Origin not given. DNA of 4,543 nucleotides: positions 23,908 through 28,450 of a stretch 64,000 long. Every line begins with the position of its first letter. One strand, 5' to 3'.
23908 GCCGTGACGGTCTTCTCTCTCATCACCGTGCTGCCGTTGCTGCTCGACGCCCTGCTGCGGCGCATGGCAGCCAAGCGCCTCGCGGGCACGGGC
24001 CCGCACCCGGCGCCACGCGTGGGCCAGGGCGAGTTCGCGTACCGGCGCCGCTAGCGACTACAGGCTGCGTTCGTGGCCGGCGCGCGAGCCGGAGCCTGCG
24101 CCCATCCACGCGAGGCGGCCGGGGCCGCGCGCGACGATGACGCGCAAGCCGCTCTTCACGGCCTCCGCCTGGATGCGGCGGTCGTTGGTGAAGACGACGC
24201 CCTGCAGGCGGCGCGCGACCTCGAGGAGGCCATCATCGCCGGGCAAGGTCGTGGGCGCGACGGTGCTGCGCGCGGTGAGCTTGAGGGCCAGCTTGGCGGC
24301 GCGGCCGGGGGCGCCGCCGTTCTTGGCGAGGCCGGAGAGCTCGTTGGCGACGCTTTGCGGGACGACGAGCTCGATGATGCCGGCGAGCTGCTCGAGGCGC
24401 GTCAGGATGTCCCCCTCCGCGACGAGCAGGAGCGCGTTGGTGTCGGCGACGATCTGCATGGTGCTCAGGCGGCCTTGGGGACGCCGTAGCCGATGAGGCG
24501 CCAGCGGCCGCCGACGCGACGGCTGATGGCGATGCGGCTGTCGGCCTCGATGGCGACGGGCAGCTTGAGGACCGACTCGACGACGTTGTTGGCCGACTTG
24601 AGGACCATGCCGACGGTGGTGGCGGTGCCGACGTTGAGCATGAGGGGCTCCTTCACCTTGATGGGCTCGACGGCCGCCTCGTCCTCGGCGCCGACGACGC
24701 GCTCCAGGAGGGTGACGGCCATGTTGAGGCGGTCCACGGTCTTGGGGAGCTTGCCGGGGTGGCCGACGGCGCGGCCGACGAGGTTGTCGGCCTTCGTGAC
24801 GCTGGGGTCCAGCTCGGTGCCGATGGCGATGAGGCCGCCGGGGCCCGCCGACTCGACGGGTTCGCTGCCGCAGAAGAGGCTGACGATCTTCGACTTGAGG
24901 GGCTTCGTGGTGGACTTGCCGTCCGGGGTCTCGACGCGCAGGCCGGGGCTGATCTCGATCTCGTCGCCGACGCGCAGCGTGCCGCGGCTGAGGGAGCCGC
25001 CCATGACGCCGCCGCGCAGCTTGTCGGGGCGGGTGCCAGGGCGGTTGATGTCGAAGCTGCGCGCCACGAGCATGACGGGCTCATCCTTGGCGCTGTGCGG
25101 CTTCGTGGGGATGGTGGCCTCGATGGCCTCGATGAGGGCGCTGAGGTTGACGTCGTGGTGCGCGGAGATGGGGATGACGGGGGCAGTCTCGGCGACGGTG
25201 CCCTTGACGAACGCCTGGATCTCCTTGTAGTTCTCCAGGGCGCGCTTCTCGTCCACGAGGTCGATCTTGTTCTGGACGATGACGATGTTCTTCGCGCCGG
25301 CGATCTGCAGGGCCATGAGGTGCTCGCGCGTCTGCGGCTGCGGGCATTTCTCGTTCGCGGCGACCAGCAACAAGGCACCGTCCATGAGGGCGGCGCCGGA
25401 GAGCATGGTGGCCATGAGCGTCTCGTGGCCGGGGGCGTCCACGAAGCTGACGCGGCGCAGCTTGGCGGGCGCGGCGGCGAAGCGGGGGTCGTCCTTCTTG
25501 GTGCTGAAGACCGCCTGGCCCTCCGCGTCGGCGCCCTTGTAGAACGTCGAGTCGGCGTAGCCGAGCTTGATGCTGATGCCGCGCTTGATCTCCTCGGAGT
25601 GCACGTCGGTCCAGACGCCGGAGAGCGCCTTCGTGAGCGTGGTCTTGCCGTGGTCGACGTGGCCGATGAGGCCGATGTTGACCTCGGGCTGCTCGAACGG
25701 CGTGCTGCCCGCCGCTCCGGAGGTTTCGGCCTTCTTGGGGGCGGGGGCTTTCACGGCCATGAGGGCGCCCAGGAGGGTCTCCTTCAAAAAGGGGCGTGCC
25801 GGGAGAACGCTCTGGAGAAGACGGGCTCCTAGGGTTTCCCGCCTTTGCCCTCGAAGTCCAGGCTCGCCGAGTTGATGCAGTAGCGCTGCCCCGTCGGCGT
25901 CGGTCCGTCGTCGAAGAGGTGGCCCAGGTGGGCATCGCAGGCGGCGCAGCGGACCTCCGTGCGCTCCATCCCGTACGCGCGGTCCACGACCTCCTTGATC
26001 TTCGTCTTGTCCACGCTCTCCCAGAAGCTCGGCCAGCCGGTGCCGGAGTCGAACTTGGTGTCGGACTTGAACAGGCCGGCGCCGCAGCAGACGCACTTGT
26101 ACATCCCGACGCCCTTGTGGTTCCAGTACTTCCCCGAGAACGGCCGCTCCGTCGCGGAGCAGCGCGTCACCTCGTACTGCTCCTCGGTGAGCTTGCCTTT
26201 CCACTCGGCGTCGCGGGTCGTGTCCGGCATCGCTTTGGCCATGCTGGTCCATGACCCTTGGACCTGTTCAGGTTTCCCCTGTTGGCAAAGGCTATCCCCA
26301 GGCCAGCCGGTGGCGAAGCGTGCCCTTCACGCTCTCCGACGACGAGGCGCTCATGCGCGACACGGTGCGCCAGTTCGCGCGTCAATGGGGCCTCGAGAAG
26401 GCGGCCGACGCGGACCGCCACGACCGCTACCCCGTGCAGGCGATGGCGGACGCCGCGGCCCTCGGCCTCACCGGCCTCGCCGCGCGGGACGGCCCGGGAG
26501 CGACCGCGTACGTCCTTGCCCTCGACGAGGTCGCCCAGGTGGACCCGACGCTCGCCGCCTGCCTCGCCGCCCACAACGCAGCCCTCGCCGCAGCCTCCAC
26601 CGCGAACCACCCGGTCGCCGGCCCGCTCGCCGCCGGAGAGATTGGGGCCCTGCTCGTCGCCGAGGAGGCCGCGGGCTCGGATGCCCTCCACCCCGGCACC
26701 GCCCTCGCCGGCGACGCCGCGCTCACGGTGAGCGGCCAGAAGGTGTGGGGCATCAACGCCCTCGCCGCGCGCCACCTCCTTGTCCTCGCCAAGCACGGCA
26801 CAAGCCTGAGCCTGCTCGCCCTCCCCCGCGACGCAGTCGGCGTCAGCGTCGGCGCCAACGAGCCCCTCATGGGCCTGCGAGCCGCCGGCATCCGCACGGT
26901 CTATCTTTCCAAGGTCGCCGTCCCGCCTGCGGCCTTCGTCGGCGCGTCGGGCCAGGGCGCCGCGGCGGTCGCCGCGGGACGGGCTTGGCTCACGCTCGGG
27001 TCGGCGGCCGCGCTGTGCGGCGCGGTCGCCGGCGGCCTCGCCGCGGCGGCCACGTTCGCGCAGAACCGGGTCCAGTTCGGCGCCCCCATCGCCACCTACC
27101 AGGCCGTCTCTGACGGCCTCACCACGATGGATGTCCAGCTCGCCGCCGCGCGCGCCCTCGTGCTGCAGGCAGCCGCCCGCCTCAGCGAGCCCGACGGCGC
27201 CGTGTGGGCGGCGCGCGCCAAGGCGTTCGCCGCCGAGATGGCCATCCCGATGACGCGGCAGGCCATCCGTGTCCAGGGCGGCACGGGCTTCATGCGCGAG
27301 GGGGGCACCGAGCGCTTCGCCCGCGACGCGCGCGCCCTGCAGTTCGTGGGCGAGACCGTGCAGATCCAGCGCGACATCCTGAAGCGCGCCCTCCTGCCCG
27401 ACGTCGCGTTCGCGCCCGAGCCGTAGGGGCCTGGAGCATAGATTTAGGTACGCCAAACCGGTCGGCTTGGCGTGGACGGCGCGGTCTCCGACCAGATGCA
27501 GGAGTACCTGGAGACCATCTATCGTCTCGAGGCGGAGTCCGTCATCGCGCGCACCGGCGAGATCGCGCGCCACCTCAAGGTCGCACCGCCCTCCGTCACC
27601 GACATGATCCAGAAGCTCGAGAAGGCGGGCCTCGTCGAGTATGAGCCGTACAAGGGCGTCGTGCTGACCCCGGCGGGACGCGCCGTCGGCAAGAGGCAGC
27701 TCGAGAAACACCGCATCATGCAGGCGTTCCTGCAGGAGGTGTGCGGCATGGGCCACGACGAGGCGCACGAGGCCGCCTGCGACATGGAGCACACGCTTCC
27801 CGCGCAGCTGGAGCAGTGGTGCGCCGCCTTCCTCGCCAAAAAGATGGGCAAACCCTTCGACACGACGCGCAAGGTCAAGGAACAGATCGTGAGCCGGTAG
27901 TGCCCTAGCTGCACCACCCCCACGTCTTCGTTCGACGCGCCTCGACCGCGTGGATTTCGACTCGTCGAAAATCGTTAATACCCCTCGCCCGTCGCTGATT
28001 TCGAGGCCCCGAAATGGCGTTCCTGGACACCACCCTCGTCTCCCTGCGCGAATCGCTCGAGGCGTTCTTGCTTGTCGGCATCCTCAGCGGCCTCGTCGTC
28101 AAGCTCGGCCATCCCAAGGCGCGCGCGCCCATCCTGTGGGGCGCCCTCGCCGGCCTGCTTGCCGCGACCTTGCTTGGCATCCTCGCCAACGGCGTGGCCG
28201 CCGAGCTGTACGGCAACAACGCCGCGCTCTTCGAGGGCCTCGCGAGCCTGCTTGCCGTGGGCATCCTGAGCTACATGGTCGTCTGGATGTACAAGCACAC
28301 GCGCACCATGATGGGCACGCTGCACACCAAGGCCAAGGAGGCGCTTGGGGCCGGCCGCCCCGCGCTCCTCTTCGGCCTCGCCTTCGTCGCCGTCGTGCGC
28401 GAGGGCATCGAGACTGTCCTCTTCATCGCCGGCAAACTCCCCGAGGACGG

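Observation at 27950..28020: Palindromic operator pair and TATA box linking DtxR repressor to the FTR1 iron permease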

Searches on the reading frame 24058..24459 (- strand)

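Call 3: search_protein_families(library=pfam, proteins=[window:24058-24459:-])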
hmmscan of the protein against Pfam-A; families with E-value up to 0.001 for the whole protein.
window:24058-24459:- (133 aa): 2 families
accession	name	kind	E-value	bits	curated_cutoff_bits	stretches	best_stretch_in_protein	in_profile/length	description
PF18477.7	PIN_9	-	2.6e-16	60.3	26.3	1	3-112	1-115/116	PIN like domain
PF01850.27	PIN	-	7.2e-05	23.8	23.6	1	3-110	1-109/120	PIN domain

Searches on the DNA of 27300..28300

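Call 41: search_rna_families(source=window, start=27300, end=28300, threshold=evalue, max_evalue=1)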
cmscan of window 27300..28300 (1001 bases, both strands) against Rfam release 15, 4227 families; matches with E-value up to 1: 0.
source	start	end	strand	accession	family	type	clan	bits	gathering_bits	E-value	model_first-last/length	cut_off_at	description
